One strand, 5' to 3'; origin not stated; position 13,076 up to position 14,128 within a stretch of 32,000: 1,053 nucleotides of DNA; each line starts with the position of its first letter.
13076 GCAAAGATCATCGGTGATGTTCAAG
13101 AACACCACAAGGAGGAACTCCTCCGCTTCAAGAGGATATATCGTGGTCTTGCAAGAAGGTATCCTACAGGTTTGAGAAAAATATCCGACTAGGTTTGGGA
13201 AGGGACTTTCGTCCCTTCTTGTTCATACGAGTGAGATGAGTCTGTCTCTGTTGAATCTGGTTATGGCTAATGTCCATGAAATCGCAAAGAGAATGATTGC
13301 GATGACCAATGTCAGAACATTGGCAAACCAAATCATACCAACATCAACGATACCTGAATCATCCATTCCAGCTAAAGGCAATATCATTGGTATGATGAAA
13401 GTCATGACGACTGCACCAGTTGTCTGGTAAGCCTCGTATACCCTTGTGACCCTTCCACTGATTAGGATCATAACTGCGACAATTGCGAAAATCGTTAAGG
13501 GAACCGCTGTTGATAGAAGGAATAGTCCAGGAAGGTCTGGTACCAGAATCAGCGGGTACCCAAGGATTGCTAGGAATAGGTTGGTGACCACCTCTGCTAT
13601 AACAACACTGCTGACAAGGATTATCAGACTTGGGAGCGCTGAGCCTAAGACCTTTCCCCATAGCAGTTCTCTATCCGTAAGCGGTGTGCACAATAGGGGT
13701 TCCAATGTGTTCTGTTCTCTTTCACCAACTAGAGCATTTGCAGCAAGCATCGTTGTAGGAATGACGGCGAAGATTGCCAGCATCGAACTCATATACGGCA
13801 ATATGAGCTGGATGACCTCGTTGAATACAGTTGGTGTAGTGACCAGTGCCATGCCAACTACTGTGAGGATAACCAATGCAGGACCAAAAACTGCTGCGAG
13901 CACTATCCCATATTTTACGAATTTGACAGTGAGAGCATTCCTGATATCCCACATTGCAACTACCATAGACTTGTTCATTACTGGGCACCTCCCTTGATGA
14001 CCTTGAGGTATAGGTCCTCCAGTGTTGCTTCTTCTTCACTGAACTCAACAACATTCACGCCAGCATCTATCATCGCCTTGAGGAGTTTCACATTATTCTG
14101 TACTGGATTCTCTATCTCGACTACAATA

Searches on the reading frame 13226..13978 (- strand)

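Call 52: search_protein_families(library=pfam, proteins=[window:13226-13978:-], max_evalue=0.0001)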
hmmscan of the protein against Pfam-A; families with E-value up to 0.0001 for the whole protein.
window:13226-13978:- (251 aa): 3 families
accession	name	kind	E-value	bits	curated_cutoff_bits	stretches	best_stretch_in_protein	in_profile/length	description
PF12679.13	ABC2_membrane_2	-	1.2e-09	38.3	27.2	1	27-201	19-203/283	ABC-2 family transporter protein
PF12698.13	ABC2_membrane_3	-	1.8e-07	31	31.6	1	52-210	154-299/347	ABC-2 family transporter protein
PF12730.13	ABC2_membrane_4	-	9.1e-06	26.2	27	1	19-179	8-163/179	ABC-2 family transporter protein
